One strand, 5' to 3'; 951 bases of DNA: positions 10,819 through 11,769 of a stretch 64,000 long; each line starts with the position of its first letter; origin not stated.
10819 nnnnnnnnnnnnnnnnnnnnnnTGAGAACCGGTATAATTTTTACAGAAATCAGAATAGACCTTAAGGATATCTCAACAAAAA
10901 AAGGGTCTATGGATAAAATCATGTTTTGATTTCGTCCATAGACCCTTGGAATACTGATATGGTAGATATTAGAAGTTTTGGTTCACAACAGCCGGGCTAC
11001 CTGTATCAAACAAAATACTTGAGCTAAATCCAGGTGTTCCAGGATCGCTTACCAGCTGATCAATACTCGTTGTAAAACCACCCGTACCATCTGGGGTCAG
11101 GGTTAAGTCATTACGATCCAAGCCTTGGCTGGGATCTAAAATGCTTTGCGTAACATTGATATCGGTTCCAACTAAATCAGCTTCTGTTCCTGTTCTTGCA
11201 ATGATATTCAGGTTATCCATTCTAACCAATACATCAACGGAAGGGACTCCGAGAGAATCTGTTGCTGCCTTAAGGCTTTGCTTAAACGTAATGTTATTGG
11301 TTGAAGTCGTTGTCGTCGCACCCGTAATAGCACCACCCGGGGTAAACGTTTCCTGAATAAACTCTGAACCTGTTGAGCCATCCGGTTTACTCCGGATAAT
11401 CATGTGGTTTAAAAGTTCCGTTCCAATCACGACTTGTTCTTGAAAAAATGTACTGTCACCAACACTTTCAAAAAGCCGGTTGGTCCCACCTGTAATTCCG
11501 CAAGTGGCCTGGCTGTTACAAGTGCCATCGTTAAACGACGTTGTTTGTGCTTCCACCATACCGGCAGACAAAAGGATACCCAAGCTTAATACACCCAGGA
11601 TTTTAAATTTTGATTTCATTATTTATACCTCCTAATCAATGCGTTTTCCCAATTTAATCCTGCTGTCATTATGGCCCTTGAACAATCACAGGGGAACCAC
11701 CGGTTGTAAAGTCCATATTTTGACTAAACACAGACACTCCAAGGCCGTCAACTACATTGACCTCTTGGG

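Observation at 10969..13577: Triad of paralogous secreted proteins with a recurrent hydrophobic-x-Q-(E/S)-hydrophobic motif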

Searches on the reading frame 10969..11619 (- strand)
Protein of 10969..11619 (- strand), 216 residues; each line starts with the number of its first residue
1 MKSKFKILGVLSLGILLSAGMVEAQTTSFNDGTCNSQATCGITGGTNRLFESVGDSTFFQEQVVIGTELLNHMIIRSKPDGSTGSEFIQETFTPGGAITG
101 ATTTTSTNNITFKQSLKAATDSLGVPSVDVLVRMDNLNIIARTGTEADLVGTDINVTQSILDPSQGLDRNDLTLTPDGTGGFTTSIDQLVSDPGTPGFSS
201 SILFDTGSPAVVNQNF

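Call 3: search_protein_families(library=pfam, proteins=[window:10969-11619:-], max_evalue=1)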
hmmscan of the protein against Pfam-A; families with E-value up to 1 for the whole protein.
window:10969-11619:- (216 aa): 0 families

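Call 4: search_protein_families(library=ncbifam, proteins=[window:10969-11619:-], max_evalue=1)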
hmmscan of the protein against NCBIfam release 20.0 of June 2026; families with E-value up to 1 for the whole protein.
window:10969-11619:- (216 aa): 0 families

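Call 8: find_homologous_proteins(query=window:10969-11619:-, max_evalue=0.01)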
Query window:10969-11619:- (216 aa): 28 proteins with E <= 0.01 among 952 candidates.
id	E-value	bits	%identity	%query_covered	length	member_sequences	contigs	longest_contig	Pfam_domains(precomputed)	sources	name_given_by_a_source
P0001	1.9e-131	454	100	100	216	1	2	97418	-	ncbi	-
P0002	6.8e-113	393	85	100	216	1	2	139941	-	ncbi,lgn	-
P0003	2.0e-97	343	77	100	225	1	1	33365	-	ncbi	ncbi:MAG: hypothetical protein ACE5F7_00030 [Nitrospiria bacterium]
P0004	4.4e-66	240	63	94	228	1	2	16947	-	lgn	-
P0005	2.5e-65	238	61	100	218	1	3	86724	-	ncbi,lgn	-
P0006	3.9e-63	231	60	100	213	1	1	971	-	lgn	-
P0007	3.0e-62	228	57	100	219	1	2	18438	-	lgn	-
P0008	4.0e-62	227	57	100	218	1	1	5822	-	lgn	-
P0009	5.3e-62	227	58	100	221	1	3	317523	-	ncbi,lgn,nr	ncbi:MAG: hypothetical protein HY282_05335 [Nitrospirae bacterium]|nr:hypothetical protein [Candidat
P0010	9.7e-62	226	57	100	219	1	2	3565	-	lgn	-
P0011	1.0e-61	226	57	100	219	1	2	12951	-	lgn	-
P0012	1.1e-60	223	56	100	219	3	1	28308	-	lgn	-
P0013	1.1e-60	223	55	100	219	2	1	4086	-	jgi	jgi:hypothetical protein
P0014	3.3e-60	221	56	100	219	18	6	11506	-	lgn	-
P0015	9.9e-60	220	55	100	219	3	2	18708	-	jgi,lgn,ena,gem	-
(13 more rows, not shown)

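Call 25: predict_structure(alignment_id=A4)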
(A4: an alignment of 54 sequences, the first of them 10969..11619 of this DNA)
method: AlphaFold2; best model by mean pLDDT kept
length: 216 residues; sequences in the alignment: 54
mean_pLDDT: 60.3   pTM: 0.53
mean pLDDT of the five models: 60.3, 59.4, 58.4, 53.6, 50.2
residues with pLDDT >= 90: 0; 70-90: 64; 50-70: 95; < 50: 57
segments of 3 or more residues with pLDDT < 50: 4-26, 99-105, 163-165, 195-198, 210-216
pLDDT, mean of each block of 10 residues (from residue 1): 45 37 47 82 87 81 84 75 66 66 51 66 53 69 56 56 52 57 58 48 49 33
secondary structure, 60 per line:
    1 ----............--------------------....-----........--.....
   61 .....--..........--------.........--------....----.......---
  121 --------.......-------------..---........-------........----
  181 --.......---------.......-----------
elements in order: H5-16 H37-40 E46-53 E56-65 E68-77 E86-94 E103-106 E111-117 E129-135 E154-161 E169-176 E183-189 E199-205

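Call 26: search_protein_representatives(alignment_id=A4)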
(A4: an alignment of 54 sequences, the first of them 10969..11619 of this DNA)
Query: 54 sequences, 215 profile positions. Proteins with E-value up to 0.001 (for the whole library): 12; up to 1e-10: 11; up to 1e-30: 8. The best 12 are listed.
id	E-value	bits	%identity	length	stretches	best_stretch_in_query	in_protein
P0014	1.2e-90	319.2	-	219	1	1-215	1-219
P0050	4.9e-74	265.0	-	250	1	2-215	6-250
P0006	1.5e-65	237.2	-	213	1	1-215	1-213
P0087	3.5e-58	213.2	-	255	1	7-215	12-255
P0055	9.9e-48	179.0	-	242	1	2-215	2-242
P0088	9.5e-38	146.4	-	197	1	57-177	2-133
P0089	5.3e-32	127.6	-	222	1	5-210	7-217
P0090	1.0e-30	123.4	-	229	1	11-215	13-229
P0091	7.5e-29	117.3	-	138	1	98-215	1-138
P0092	8.2e-24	100.8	-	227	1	11-206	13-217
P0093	2.5e-19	86.2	-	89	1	1-65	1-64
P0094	5.2e-04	36.1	-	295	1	9-103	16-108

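Call 30: fold_search(model_id=the predicted structure, library=pdb)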
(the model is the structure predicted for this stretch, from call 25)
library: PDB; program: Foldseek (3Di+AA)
matches with E <= 10: 167; with E <= 0.001: 0
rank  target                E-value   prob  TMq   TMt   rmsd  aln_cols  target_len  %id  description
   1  6cc7                  4.9e-01  0.08  0.17  0.13  19.8       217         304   13  Structure of Fungal GH62 from Thielavia terretris (released 2019-02-13)
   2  4o3w_B                6.3e-01  0.05  0.12  0.06  16.9       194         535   10  Crystal structure of the vaccine antigen Transferrin Binding Protein B (TbpB) mutant Tyr-63-Ala from Actinobacillus su (released 2015-01-14)
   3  3hol                  1.1e+00  0.08  0.16  0.09  16.3       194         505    9  The Structure of Intact Ap-TbpB (N and C lobes) (released 2009-10-06)
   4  5m8b_A                1.2e+00  0.07  0.17  0.13  13.8       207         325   11  Crystal structure of alpha-L-arabinofuranosidase from Lactobacillus brevis (released 2017-05-10)
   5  5b0q_A                1.5e+00  0.09  0.19  0.14  12.6       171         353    8  beta-1,2-Mannobiose phosphorylase from Listeria innocua - mannose complex (released 2015-12-02)
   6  5m8e_A                1.6e+00  0.06  0.16  0.12  15.4       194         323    9  Crystal structure of a GH43 arabonofuranosidase from Weissella sp. strain 142 (released 2017-05-10)
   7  5kkx_B                1.7e+00  0.04  0.15  0.14  15.6       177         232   10  Crystal structure of a TbpB C-lobe mutant from Neisseria meningitidis M982 (released 2017-07-19)
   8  5yvq_A                1.7e+00  0.02  0.12  0.08  37.0       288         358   10  Complex of Mu phage tail fiber and its chaperone (released 2019-05-22)
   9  9nxj_B                1.8e+00  0.05  0.14  0.10  18.1       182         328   10  The GH43 domain of an alpha-l-arabinofuranosidase (AtAbf43C_GH43) from Acetivibrio thermocellus DSM1313 (released 2025-08-20)
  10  3srg                  1.9e+00  0.07  0.19  0.13  14.7       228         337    7  Serum paraoxonase-1 by directed evolution at pH 6.5 in complex with 2-hydroxyquinoline (released 2012-03-21)
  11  8bk2_B                1.9e+00  0.04  0.14  0.17  17.0       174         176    7  X-ray structure of meningococcal factor H binding protein variant 2 in complex with a specific and bactericidal human  (released 2023-11-22)
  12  5kkx_A                1.9e+00  0.03  0.14  0.13  16.6       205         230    9  Crystal structure of a TbpB C-lobe mutant from Neisseria meningitidis M982 (released 2017-07-19)
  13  7pi3_V                2.4e+00  0.03  0.16  0.12  16.4       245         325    7  PfCyRPA bound to Fab fragments from monoclonal antibodies Cy.003, Cy.004 and Cy.007 (released 2022-02-09)
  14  6awv_B                2.5e+00  0.14  0.22  0.27   6.8        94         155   11  Ara h 8.01 in complex with epicatechin (released 2018-09-12)
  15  4h5b_B                2.6e+00  0.28  0.16  0.22   4.1        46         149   13  Crystal Structure of DR_1245 from Deinococcus radiodurans (released 2013-01-30)
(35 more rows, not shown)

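Call 40: search_solved_structures(query=A4, max_evalue=10)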
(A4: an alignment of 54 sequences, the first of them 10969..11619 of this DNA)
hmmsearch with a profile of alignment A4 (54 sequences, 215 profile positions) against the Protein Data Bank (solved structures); distinct sequences matched with E-value up to 10: 1.
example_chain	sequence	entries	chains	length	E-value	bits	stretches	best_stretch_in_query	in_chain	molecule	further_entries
2cy9_A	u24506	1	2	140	0.61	13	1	127-175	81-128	Thioesterase superfamily member 2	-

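Call 51: find_related_loci(query=A1, collection=genome_contigs, flank=10000)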
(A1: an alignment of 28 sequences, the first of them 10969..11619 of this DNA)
Query A1 (216 aa) in genome_contigs; peptide patterns used: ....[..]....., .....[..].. (x = any residue, [..] = any of these).
30 stretches matched a pattern; 6 encode a relative of the query (tblastn E <= 1e-3); 6 distinct loci.
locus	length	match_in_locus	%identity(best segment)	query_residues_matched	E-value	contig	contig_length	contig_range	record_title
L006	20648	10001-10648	85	1-216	1e-109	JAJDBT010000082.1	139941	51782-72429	MAG: Nitrospirota bacterium isolate OFTM211 OFTM211_81, whole genome shotgun sequence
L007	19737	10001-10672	77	1-216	2e-94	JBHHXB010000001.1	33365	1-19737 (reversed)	MAG: Nitrospiria bacterium isolate D_2_bin.8 NODE_284_length_33365_cov_17.130051, whole genome shotgun sequence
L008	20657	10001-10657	57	1-216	2e-72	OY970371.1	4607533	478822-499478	MAG: Candidatus Manganitrophaceae bacterium isolate MFD03066.bin.c.2 genome assembly, chromosome: 1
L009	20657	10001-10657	56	1-216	1e-70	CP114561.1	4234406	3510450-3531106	MAG: Candidatus Manganitrophus sp. isolate GAC4 chromosome, complete genome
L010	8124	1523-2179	56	1-216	7e-69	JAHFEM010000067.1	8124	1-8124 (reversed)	MAG: Nitrospirae bacterium isolate nzgw269 NODE_10550_length_8125_cov_3.549725, whole genome shotgun sequence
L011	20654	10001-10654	61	1-216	2e-65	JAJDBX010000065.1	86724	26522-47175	MAG: Nitrospirota bacterium isolate OFTM336 OFTM336_64, whole genome shotgun sequence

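Call 63: search_protein_families(library=pfam, alignment_id=A4, max_evalue=10)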
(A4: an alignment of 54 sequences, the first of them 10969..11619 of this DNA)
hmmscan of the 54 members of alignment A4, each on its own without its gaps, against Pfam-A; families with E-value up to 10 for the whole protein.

A. member 1, window:10969-11619:- (216 aa): 0 families

B. families by the number of members that match (of 54 scanned): 8 families
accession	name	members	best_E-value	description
PF22402.2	Coat_P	4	0.0042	Coat protein, P (projecting) domain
PF07988.17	LMSTEN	3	0.12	LMSTEN motif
PF08105.16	Antimicrobial10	2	0.031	Metchnikowin family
PF24282.1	DUF7470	2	0.044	Family of unknown function (DUF7470)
PF21968.2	TcdA1_RBD_3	1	0.031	TcdA1, receptor binding domain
PF19733.4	DUF6223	1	0.096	Family of unknown function (DUF6223)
PF25549.1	DUF7927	1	0.18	Domain of unknown function (DUF7927)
PF16020.10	Deltameth_res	1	0.35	Deltamethrin resistance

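Call 65: find_encoding_contigs(protein=P0090, flank=10000, max_places=3)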
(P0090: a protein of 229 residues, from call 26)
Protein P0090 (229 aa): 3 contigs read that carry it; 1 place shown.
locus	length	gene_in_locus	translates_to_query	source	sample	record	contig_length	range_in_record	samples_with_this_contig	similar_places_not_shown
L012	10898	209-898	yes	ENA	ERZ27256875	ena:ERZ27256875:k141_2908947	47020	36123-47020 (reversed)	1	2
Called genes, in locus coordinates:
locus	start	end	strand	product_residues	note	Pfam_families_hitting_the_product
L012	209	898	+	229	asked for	-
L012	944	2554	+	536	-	PF06980:DUF1302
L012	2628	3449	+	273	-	-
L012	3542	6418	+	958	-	PF13371:TPR_9 (weak), PF13432:TPR_16 (weak), PF13432:TPR_16, PF14559:TPR_19, PF13414:TPR_11, PF13432:TPR_16 (weak), PF00515:TPR_1 (weak), PF13432:TPR_16, +19 more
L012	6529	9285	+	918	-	PF13620:CarboxypepD_reg (faint)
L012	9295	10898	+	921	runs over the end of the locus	PF13385:Laminin_G_3, PF07646:Kelch_2 (faint), PF24981:Beta-prop_ATRN-LZTR1, PF13418:Beta-prop_TYW4 (weak), PF24681:Kelch_KLHDC2_KLHL20_DRC7 (weak), PF13415:Beta-prop_FBX42 (weak), PF01344:Kelch_1 (weak)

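Call 66: find_encoding_contigs(protein=P0092, flank=10000, max_places=3)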
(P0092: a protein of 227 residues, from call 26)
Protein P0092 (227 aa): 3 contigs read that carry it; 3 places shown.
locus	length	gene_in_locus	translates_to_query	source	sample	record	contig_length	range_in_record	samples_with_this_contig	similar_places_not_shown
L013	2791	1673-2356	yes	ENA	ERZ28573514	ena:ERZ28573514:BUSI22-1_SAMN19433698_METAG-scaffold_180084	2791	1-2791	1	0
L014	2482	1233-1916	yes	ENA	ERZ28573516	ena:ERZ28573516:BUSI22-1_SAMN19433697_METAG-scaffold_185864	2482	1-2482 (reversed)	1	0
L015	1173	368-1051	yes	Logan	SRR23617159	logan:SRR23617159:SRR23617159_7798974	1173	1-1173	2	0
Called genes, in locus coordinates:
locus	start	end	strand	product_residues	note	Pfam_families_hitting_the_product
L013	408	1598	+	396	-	-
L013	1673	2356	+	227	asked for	-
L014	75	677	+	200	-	-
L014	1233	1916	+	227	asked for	-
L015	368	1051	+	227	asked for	-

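Call 67: find_encoding_contigs(protein=P0094, flank=10000, max_places=3)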
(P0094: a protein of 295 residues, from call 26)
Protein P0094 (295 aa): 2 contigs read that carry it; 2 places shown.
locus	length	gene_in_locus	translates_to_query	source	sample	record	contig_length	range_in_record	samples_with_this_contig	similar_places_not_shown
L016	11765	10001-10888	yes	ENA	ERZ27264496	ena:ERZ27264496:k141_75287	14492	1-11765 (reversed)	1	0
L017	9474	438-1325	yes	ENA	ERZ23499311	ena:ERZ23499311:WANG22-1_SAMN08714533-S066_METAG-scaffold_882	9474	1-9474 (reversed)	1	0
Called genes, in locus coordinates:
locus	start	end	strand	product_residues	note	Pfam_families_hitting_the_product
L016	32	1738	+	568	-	PF01464:SLT, PF01476:LysM, PF23473:LysM3_LYK4_5 (faint), PF01476:LysM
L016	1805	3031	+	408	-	PF04551:GcpE, PF26540:GcpE_C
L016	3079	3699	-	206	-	PF04299:FMN_bind_2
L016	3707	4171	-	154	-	PF00383:dCMP_cyt_deam_1, PF14437:MafB19-deam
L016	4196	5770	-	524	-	PF00117:GATase, PF07722:Peptidase_C26, PF02540:NAD_synthase (weak), PF00958:GMP_synt_C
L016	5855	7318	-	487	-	PF00478:IMPDH, PF00571:CBS, PF03060:NMO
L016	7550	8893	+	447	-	PF13742:tRNA_anti_2, PF01336:tRNA_anti-codon, PF02601:Exonuc_VII_L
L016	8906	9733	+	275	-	PF18421:Peptidase_M23_N, PF01551:Peptidase_M23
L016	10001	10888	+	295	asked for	-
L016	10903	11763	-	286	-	?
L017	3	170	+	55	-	?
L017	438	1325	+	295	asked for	-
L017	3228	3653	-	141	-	-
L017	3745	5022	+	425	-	PF01773:Nucleos_tra2_N, PF07670:Gate, PF07662:Nucleos_tra2_C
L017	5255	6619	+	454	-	PF00989:PAS, PF13188:PAS_8, PF08448:PAS_4 (weak), PF13426:PAS_9, PF08447:PAS_3 (faint), PF02518:HATPase_c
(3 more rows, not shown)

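Call 70: list_cluster_members(proteins=[P0001, P0029, P0057, P0034, P0002])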
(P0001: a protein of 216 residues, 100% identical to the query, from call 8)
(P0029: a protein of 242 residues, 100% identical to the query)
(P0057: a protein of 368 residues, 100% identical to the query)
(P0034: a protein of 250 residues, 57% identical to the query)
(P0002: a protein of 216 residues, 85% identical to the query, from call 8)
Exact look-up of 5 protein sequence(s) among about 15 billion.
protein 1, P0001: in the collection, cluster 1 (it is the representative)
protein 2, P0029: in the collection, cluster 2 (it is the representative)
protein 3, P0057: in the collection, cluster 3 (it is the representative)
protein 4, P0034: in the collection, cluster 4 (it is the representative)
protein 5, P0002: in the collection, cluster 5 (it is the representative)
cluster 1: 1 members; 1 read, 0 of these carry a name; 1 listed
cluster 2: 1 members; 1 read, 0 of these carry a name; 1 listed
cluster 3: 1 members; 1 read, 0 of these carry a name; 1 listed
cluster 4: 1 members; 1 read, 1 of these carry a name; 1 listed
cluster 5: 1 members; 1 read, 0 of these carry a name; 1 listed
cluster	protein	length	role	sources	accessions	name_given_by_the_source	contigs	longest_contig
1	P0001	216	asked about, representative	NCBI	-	-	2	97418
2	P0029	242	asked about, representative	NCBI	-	-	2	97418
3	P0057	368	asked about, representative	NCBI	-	-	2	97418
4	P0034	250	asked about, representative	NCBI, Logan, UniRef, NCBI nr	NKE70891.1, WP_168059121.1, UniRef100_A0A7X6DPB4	hypothetical protein [Candidatus Manganitrophus noduliformans] | CHRD domain-containing protein n=1 Tax=Candidatus Manganitrophus noduliformans ...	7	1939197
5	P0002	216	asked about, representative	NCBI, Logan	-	-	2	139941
